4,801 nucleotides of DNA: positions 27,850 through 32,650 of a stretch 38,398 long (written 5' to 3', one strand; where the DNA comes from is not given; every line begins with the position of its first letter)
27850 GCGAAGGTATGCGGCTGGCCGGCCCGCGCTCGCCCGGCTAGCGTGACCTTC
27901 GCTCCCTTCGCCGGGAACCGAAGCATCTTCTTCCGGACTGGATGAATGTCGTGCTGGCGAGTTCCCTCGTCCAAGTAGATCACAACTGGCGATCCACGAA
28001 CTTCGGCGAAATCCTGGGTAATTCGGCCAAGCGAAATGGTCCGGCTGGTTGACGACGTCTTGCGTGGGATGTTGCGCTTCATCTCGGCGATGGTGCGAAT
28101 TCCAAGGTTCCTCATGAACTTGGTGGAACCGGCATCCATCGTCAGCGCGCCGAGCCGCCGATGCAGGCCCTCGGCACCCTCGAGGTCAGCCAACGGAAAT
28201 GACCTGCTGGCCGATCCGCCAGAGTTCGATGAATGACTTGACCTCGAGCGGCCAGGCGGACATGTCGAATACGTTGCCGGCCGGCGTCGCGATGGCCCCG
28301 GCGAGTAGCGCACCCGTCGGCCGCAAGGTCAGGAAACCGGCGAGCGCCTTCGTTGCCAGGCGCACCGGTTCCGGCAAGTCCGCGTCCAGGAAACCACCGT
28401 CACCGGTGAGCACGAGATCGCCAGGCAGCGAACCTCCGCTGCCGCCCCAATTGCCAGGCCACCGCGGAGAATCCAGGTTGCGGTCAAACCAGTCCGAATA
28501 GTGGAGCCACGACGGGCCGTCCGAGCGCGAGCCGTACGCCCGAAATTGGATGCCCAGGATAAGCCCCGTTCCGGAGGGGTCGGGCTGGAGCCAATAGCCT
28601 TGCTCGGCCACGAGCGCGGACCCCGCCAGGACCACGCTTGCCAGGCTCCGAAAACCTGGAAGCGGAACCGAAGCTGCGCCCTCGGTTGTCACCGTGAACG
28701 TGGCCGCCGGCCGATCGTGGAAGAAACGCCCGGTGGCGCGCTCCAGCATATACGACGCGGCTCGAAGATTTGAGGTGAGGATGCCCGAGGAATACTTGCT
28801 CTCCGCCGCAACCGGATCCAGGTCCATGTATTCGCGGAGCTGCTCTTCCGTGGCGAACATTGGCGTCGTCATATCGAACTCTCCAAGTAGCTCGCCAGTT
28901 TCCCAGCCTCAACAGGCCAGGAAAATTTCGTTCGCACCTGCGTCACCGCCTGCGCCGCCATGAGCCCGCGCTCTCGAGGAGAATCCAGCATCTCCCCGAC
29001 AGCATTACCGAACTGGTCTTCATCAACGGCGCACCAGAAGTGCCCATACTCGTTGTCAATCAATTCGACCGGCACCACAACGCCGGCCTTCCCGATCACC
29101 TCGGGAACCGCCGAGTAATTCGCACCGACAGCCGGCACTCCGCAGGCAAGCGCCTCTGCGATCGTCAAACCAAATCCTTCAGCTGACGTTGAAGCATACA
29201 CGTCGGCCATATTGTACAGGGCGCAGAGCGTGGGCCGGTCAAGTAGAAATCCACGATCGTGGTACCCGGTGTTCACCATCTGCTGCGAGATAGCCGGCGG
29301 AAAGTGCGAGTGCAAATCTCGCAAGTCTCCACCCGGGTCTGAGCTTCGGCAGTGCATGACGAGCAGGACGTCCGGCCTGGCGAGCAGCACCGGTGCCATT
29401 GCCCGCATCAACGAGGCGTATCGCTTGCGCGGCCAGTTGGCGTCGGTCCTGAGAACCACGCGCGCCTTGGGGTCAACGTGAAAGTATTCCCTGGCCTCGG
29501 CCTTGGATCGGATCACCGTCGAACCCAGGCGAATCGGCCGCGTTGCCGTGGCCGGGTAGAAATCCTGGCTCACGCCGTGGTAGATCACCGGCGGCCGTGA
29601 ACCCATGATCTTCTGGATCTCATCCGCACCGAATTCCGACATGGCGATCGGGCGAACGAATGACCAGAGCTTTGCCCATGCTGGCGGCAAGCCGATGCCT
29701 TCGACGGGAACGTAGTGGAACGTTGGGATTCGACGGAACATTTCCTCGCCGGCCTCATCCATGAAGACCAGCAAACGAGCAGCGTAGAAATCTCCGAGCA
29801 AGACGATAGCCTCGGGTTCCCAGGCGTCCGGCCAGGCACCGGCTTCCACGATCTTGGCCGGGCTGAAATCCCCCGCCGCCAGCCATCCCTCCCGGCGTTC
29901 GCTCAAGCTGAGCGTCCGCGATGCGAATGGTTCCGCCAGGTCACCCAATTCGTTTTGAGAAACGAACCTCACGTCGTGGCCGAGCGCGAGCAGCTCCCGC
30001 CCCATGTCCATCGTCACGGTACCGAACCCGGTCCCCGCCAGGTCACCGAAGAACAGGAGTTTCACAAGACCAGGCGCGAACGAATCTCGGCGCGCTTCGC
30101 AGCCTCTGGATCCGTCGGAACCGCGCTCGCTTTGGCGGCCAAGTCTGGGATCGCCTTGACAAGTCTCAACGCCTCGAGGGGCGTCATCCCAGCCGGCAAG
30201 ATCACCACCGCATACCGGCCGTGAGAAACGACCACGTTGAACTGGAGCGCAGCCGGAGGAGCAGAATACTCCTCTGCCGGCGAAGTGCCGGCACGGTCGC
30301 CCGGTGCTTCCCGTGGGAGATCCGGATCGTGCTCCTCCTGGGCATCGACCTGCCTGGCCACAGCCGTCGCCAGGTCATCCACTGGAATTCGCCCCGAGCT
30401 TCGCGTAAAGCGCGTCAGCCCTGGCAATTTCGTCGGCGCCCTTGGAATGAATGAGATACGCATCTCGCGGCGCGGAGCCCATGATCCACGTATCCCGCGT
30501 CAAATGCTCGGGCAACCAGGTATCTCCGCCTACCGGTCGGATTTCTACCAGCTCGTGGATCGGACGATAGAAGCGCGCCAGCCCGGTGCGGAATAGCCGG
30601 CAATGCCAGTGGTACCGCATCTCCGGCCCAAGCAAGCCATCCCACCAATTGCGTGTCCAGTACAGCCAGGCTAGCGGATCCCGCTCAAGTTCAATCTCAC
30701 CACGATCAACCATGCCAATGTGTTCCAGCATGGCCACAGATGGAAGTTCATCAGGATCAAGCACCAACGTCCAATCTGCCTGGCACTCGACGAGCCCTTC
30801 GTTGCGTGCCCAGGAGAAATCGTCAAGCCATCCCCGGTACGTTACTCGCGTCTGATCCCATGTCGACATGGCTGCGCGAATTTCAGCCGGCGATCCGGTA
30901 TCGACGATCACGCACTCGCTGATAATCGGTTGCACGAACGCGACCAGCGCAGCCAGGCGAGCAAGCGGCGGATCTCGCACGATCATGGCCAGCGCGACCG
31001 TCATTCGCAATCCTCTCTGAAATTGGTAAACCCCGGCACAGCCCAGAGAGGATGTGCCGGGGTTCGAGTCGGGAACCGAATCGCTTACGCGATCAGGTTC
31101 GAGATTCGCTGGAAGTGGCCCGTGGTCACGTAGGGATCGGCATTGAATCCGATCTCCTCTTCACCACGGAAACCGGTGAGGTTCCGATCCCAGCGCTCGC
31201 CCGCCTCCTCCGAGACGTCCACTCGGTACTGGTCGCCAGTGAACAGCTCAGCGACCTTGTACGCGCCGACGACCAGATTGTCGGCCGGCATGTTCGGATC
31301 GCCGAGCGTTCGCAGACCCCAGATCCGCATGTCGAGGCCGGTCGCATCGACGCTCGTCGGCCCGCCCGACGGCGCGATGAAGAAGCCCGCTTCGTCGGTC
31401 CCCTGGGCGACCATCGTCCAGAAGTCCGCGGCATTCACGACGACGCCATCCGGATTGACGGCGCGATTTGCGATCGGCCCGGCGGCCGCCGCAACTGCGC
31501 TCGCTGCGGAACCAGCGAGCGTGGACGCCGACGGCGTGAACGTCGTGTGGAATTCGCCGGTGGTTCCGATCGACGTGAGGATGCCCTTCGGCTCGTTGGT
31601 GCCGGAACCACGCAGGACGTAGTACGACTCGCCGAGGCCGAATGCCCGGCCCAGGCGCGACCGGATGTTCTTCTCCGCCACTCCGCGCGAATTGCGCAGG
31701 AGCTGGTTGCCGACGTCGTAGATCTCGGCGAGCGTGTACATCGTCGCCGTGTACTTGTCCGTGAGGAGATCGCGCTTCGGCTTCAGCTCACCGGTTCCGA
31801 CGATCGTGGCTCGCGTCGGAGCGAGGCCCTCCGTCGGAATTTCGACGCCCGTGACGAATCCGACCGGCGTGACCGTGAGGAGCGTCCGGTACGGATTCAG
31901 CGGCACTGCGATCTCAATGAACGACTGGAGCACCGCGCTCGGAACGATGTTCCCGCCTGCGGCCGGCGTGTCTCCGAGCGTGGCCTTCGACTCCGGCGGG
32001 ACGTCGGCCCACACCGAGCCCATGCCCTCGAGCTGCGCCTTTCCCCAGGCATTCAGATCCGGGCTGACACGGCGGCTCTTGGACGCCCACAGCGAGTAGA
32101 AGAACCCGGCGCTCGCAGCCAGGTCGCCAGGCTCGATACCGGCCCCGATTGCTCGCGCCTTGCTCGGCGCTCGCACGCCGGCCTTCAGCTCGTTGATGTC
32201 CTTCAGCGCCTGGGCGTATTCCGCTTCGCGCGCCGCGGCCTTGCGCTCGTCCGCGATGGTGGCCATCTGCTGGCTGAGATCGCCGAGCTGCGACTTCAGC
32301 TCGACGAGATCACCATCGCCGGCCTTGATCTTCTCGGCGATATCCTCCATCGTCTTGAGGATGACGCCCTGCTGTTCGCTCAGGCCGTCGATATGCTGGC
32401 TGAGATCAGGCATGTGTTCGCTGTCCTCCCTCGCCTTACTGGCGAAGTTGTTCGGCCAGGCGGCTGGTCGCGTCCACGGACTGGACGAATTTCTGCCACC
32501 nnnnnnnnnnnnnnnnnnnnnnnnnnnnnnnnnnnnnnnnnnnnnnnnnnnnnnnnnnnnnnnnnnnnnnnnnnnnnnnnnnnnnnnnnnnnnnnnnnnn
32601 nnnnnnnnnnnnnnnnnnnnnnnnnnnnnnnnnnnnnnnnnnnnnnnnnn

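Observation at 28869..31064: Two-glycosyltransferase operon inserted between capsid and connector genes, behind a strong hairpin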

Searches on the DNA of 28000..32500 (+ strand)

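Call 6: search_dna_similar(query=window:28000-32500:+, collection=phages, mode=near, max_rows=30)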
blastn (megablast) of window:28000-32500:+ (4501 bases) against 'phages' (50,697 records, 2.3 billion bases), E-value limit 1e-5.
No match.

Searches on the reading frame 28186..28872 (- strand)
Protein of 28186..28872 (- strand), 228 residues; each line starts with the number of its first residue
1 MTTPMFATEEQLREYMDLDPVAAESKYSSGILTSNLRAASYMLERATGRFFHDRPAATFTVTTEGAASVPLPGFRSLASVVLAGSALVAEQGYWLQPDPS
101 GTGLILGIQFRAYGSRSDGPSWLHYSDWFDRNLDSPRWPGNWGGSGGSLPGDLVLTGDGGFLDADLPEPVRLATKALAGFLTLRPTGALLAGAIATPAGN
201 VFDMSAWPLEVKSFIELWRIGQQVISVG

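Call 3: search_protein_families(library=pfam, proteins=[window:28186-28872:-], max_evalue=0.01)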
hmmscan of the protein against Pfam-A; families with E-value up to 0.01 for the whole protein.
window:28186-28872:- (228 aa): 0 families

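Call 7: search_protein_families(library=phrogs, proteins=[window:28186-28872:-], max_evalue=0.001)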
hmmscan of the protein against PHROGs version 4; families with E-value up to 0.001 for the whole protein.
window:28186-28872:- (228 aa): 1 family
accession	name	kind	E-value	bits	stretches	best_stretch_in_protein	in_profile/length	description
phrog_442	-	connector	4.5e-07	30.4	1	4-182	85-223/270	head-tail adaptor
